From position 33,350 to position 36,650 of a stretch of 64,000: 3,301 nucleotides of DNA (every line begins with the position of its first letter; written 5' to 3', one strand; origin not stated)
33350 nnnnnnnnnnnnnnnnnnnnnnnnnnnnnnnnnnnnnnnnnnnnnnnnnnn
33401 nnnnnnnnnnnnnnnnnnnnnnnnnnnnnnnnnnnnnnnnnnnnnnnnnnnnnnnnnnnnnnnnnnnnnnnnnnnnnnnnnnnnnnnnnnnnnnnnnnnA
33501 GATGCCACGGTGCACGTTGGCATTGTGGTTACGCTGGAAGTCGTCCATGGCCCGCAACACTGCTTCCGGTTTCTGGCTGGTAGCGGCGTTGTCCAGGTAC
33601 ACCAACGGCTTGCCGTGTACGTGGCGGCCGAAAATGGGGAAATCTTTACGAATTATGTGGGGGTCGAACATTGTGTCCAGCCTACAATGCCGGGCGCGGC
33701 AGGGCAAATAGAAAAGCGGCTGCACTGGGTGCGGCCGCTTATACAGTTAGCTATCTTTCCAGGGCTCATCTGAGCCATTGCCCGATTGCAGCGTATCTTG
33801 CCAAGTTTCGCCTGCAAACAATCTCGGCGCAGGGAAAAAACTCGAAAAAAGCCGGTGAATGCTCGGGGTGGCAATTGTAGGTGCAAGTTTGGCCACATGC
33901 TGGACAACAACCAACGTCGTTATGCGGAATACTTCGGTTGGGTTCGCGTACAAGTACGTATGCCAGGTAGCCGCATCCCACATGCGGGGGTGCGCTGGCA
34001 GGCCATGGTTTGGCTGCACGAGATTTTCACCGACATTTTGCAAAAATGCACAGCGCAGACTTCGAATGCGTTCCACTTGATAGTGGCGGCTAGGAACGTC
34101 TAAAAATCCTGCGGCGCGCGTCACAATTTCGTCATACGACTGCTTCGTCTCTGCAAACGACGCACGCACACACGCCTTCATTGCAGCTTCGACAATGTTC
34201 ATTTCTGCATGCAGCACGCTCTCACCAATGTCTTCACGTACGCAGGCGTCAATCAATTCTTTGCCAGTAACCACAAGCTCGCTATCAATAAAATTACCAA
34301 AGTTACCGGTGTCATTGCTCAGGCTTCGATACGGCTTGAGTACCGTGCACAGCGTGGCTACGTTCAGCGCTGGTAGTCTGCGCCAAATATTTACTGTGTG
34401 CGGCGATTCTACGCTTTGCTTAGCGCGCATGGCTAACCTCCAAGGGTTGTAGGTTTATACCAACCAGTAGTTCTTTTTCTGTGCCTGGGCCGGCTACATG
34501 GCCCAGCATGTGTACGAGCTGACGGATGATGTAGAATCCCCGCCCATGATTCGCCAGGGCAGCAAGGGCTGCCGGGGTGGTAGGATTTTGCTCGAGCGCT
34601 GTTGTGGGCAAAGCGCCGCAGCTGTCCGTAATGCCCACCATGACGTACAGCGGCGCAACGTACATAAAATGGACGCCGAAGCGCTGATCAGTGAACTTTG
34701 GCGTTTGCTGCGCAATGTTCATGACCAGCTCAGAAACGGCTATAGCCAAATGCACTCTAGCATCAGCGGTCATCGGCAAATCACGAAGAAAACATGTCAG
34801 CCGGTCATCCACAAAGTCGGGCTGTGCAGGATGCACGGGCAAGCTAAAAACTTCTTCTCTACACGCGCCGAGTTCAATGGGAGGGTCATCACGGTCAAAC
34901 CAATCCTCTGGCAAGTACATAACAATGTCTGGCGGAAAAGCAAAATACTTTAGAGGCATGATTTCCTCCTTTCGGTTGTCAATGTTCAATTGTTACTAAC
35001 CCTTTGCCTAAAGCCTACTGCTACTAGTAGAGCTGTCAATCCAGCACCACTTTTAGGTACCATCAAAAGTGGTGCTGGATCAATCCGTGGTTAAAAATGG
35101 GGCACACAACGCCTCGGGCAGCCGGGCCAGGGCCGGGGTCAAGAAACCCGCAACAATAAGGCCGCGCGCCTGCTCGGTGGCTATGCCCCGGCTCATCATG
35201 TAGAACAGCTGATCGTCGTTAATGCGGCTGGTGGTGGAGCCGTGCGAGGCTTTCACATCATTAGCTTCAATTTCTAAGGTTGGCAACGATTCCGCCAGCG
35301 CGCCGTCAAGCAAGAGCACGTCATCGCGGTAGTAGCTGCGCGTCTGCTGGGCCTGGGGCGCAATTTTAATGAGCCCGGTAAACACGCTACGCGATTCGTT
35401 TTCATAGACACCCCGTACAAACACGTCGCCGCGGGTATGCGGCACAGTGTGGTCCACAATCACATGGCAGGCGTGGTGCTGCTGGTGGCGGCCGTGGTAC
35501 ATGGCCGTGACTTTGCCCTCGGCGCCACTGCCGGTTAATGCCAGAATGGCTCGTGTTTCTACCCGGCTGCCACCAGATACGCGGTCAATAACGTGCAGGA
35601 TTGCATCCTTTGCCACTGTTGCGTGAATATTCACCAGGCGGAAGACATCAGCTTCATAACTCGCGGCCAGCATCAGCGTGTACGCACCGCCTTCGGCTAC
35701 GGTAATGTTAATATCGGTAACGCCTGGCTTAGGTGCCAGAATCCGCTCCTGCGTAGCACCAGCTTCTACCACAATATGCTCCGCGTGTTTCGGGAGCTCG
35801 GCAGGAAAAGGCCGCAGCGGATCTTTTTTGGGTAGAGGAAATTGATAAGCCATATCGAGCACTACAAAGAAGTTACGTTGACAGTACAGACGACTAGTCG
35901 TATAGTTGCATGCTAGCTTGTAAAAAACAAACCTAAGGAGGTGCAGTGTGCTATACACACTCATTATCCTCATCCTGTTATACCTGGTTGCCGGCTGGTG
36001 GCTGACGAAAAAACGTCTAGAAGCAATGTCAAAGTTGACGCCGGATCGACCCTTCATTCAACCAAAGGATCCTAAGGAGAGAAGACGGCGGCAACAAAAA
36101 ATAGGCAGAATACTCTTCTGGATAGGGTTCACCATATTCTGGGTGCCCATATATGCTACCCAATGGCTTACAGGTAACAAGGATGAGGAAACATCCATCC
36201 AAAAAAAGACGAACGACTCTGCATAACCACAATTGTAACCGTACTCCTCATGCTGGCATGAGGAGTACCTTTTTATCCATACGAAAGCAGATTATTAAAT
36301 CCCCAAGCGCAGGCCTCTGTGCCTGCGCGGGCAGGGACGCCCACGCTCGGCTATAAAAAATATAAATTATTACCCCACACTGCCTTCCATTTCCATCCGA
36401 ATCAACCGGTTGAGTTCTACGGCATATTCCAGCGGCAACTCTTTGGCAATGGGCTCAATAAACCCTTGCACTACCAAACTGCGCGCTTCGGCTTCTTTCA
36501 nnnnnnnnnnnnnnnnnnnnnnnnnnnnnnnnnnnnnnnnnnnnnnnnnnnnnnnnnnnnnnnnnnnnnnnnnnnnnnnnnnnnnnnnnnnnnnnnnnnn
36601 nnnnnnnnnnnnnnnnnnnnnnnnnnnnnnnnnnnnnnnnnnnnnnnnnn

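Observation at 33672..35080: Insulated two-gene cassette (RsbW-like HATPase plus an unrecognisable 227-aa protein) inserted between sufD and sufS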

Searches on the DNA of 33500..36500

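Call 53: search_rna_families(source=window, start=33500, end=36500, threshold=evalue, max_evalue=1)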
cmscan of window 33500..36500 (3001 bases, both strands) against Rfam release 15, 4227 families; matches with E-value up to 1: 0.
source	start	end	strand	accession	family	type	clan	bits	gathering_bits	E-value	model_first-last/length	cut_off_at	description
